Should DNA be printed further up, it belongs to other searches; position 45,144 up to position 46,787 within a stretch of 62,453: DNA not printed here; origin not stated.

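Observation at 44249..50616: Seven mutually overlapping genes of unassigned role attached to a Mop-type aldehyde oxidoreductase: candidate undescribed cofactor-tailoring system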

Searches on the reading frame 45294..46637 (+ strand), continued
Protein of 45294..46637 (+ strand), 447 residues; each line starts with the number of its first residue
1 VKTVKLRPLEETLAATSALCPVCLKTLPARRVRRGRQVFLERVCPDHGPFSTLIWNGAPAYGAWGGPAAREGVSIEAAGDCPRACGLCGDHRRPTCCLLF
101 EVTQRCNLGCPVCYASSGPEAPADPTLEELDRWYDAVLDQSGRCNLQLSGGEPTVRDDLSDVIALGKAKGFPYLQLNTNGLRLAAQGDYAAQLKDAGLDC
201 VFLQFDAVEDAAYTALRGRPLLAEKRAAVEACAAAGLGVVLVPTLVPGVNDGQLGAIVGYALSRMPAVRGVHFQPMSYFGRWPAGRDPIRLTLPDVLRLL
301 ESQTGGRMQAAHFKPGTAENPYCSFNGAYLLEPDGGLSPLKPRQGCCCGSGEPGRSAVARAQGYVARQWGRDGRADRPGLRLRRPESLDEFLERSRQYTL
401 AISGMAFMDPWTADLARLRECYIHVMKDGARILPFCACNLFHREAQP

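Call 80: search_protein_families(library=ncbifam, proteins=[L006:9655-9966:+, L006:4383-4664:+, L016:817-1839:+, L006:8538-9665:+], max_evalue=0.01)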
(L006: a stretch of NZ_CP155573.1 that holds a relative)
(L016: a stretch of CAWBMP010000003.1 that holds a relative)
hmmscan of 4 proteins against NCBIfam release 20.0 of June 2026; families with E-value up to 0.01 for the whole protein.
L006:9655-9966:+ (104 aa): 0 families

L006:4383-4664:+ (94 aa): 0 families

L016:817-1839:+ (341 aa): 14 families
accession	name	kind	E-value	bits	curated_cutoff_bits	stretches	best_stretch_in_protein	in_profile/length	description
TIGR00177.1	molyb_syn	domain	5.3e-18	65.4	85.35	1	171-288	2-134/148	molybdenum cofactor synthesis domain-containing protein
NF011068.0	PRK14498.1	equivalog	4.9e-13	48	534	1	124-303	142-324/647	molybdopterin biosynthesis protein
NF002291.0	PRK01215.1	equivalog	6.1e-12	45.2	293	1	172-258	5-90/264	nicotinamide mononucleotide deamidase-related protein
NF011067.0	PRK14497.1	equivalog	2.6e-11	42.8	536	1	143-315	157-328/546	putative molybdopterin biosynthesis protein MoeA/unknown domain fusion protein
NF002947.1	PRK03604.1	equivalog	4.7e-11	42.5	285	1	171-258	146-233/301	bifunctional molybdenum cofactor biosynthesis protein MoaC/MoaB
NF001813.0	PRK00549.1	equivalog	2.4e-10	40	379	1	172-258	2-87/414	competence/damage-inducible protein A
NF007960.1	PRK10680.1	equivalog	2.3e-08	33.3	440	1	163-305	166-313/401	molybdopterin molybdotransferase MoeA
TIGR00200.1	cinA_nterm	subfamily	5.3e-08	32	243.15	1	171-258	2-88/414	CinA family nicotinamide mononucleotide deamidase-related protein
NF002977.0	PRK03670.1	equivalog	2e-07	30.7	305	1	174-260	4-90/252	competence damage-inducible protein A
NF006932.0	PRK09417.1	equivalog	6.1e-07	29.1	158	1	170-259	3-95/193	molybdopterin adenylyltransferase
NF050098.1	MoeA_actino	exception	7.2e-07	28.3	560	1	136-247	143-257/400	molybdopterin molybdotransferase MoeA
NF045515.2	Glp_gephyrin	equivalog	9.7e-07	27.9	475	1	142-287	151-298/403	molybdotransferase-like divisome protein Glp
NF002978.0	PRK03673.1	equivalog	0.00015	20.8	496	1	171-257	2-87/398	nicotinamide mononucleotide deamidase-related protein YfaY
TIGR02667.1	moaB_proteo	equivalog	0.00025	20.7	222.4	1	185-254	17-87/163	molybdenum cofactor biosynthesis protein B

L006:8538-9665:+ (376 aa): 30 families (the best 25 are shown)
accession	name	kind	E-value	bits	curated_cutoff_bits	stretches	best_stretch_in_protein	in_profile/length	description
TIGR01977.1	am_tr_V_EF2568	hypoth_equivalog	5.4e-103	344.9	377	1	3-370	1-375/376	cysteine desulfurase family protein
NF040779.1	Sec_lyase_SclA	exception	5.2e-77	259.3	525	1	3-371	1-376/378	selenocysteine lyase SclA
TIGR01979.1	sufS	subfamily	9.6e-50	169.6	475.1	1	3-370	20-397/403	SufS family cysteine desulfurase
TIGR03402.1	FeS_nifS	equivalog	5.9e-37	127.3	530.75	1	3-371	1-369/379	cysteine desulfurase NifS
NF041166.1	f2_encap_cargo1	exception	8.5e-36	124.2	800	1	42-370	289-622/623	family 2A encapsulin nanocompartment cargo protein cysteine desulfurase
TIGR03392.1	FeS_syn_CsdA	equivalog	8.2e-35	120.7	493.6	1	46-369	64-390/398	cysteine desulfurase CsdA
NF006791.0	PRK09295.1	equivalog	5.7e-34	117.9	661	1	46-369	71-399/406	cysteine desulfurase SufS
NF008126.0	PRK10874.1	equivalog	9.6e-34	117.2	607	1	46-369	67-393/401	cysteine desulfurase CsdA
TIGR03403.1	nifS_epsilon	equivalog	3.7e-31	108.3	587.7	1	3-369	1-370/382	NifS family cysteine desulfurase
TIGR01976.1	am_tr_V_VC1184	hypoth_equivalog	8.2e-29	101.1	352.35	2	43-284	62-294/401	cysteine desulfurase-like protein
NF010611.0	PRK14012.1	equivalog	1.1e-27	97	548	1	3-226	7-236/406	IscS subfamily cysteine desulfurase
TIGR02006.1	IscS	equivalog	1.4e-26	93.5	643.2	1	3-226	5-232/402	IscS subfamily cysteine desulfurase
TIGR03235.1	DNA_S_dndA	equivalog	6.9e-26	91.4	480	1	46-262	46-254/353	cysteine desulfurase DndA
NF002806.0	PRK02948.1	subfamily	7.1e-24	84.5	304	1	40-282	41-267/381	IscS subfamily cysteine desulfurase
TIGR04343.1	egtE_PLP_lyase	equivalog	6.2e-21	74.6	400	1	48-318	60-320/370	ergothioneine biosynthesis PLP-dependent enzyme EgtE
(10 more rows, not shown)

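Call 87: predict_structure(alignment_id=A1)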
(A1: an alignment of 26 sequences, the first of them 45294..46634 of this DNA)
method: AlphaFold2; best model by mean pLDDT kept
length: 447 residues; sequences in the alignment: 26
mean_pLDDT: 81.3   pTM: 0.87
mean pLDDT of the five models: 81.3, 80.8, 80.0, 78.8, 77.5
residues with pLDDT >= 90: 213; 70-90: 134; 50-70: 52; < 50: 48
segments of 3 or more residues with pLDDT < 50: 1-3, 67-90, 283-285, 343-353, 442-447
pLDDT, mean of each block of 10 residues (from residue 1): 59 89 89 93 95 91 66 42 45 71 83 59 87 88 86 93 97 93 95 96 97 91 98 94 92 98 94 76 57 94 96 79 89 93 40 61 78 70 90 90 86 77 75 72 41
secondary structure, 60 per line:
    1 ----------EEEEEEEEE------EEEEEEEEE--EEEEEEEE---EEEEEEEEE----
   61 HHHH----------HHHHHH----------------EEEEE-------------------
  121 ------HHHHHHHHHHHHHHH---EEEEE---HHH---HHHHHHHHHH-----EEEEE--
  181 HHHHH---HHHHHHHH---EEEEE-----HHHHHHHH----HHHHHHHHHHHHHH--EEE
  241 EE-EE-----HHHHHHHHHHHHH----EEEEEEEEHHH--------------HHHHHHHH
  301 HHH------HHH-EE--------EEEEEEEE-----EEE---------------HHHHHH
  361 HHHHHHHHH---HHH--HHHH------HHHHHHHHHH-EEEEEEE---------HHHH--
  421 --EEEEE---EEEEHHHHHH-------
elements in order: E11-19 E26-34 E37-44 E48-56 H61-64 H75-80 E97-101 H127-141 E145-149 H159-168 E174-178 H181-185 H189-196 E200-204 H210-217 H222-235 E238-242 H251-263 E268-275 H293-303 E324-331 E337-339 H355-369 H378-381 H388-397 E399-405 H415-418 E423-427 E431-434 H435-440

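Call 92: fold_search(model_id=the predicted structure, library=pdb)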
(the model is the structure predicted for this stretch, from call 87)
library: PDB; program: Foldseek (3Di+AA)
matches with E <= 10: 1377; with E <= 0.001: 144
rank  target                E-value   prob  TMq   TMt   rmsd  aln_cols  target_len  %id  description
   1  7tom                  7.5e-38  1.00  0.76  0.69   7.0       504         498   28  X-ray crystal structure of glycerol dibiphytanyl glycerol tetraether - macrocyclic archaeol synthase (GDGT-MAS) from Met (released 2022-08-31)
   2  7tol                  3.2e-36  1.00  0.78  0.71   7.2       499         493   29  X-ray crystal structure of glycerol dibiphytanyl glycerol tetraether - macrocyclic archaeol synthase (GDGT-MAS) from Met (released 2022-08-31)
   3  2fb2_B                2.7e-11  1.00  0.42  0.57  14.2       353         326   20  Structure of the MoaA Arg17/266/268/Ala triple mutant (released 2006-05-09)
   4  6efn                  5.2e-11  1.00  0.41  0.48   2.9       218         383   20  Structure of a RiPP maturase, SkfB (released 2018-10-24)
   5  1tv7_A                1.4e-10  1.00  0.42  0.56  14.4       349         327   20  Structure of the S-adenosylmethionine dependent Enzyme MoaA (released 2004-08-31)
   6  2fb2_A                2.0e-10  1.00  0.42  0.56  13.8       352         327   19  Structure of the MoaA Arg17/266/268/Ala triple mutant (released 2006-05-09)
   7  1tv7_B                3.4e-10  1.00  0.40  0.54   4.2       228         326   24  Structure of the S-adenosylmethionine dependent Enzyme MoaA (released 2004-08-31)
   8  7vob                  1.9e-09  1.00  0.40  0.53  12.1       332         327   15  The crystal structure of a Radical SAM Enzyme BlsE involved in the Biosynthesis of Blasticidin S (released 2022-05-04)
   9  5v1s_A                1.8e-08  1.00  0.39  0.41   3.6       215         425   14  Crystal structure of Streptococcus suis SuiB bound to S-adenosylmethionine (released 2017-08-30)
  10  6q2p_B                5.1e-08  1.00  0.40  0.59  11.4       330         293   16  Crystal structure of mouse viperin bound to cytidine triphosphate and S-adenosylhomocysteine (released 2020-01-22)
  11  5v1t_A                5.4e-08  1.00  0.40  0.41   3.2       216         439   15  Crystal structure of Streptococcus suis SuiB bound to precursor peptide SuiA (released 2017-08-30)
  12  7n7h                  6.0e-08  1.00  0.41  0.61  10.9       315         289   12  X-ray crystal structure of Viperin-like enzyme from Nematostella vectensis (released 2021-07-07)
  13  5v1q_B                6.4e-08  1.00  0.39  0.40   3.6       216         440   14  Crystal structure of Streptococcus suis SuiB (released 2017-08-30)
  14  8qmk                  7.2e-08  1.00  0.39  0.48   4.2       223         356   15  Enzymatically-produced complex-B bound TmHydE structure (released 2023-11-22)
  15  5few                  8.1e-08  1.00  0.39  0.48  10.2       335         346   14  HydE from T. maritima in complex with S-adenosyl-L-cysteine (final product) (released 2016-04-06)
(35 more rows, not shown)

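Call 99: find_encoding_contigs(protein=P0004, flank=10000, max_places=1)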
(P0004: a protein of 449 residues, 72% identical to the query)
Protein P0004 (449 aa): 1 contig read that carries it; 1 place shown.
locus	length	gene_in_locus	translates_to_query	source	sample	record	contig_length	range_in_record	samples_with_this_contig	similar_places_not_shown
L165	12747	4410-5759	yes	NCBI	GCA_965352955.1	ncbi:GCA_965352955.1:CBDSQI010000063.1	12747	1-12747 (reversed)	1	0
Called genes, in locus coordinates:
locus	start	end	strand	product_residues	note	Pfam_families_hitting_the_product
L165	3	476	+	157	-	?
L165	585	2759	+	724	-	PF14691:Fer4_20, PF01266:DAO (faint), PF13450:NAD_binding_8, PF13183:Fer4_8 (weak), PF13534:Fer4_17 (weak), PF02754:CCG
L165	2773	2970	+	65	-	PF24292:DUF7479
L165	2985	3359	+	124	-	-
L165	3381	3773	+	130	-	PF09719:C_GCAxxG_C_C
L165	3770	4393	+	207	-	PF13489:Methyltransf_23, PF07021:MetW (weak), PF13847:Methyltransf_31, PF08241:Methyltransf_11, PF08242:Methyltransf_12 (weak), PF13649:Methyltransf_25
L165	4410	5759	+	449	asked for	PF23545:Zn_ribbon_HMPTM, PF04055:Radical_SAM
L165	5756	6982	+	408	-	PF00501:AMP-binding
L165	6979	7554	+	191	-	PF00300:His_Phos_1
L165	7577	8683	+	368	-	PF12804:NTP_transf_3, PF01966:HD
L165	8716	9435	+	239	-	PF05175:MTS (weak), PF13847:Methyltransf_31, PF13649:Methyltransf_25 (weak)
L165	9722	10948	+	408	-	PF00486:Trans_reg_C (weak), PF03704:BTAD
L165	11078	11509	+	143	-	-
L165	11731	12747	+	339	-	?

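Call 100: find_encoding_contigs(protein=P0034, flank=10000, max_places=1)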
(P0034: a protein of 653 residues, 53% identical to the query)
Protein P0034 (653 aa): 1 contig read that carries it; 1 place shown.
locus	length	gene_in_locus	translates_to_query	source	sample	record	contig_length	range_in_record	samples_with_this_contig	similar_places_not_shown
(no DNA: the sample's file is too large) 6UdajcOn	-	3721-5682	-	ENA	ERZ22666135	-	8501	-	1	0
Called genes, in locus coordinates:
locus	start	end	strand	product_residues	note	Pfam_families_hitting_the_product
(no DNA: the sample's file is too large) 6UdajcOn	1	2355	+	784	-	?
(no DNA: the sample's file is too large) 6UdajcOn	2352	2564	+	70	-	PF24292:DUF7479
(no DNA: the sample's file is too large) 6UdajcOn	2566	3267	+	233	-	PF13489:Methyltransf_23, PF13649:Methyltransf_25, PF13847:Methyltransf_31 (faint), PF08241:Methyltransf_11, PF08242:Methyltransf_12 (weak)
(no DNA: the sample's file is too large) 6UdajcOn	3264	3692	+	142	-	PF09719:C_GCAxxG_C_C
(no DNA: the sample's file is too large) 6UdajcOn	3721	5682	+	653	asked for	PF12804:NTP_transf_3, PF23545:Zn_ribbon_HMPTM, PF04055:Radical_SAM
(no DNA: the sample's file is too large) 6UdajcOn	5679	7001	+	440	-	PF00501:AMP-binding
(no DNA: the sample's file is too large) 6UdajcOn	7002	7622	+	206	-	PF00300:His_Phos_1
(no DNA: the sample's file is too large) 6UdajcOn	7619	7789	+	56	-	-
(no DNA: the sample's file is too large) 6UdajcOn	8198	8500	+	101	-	?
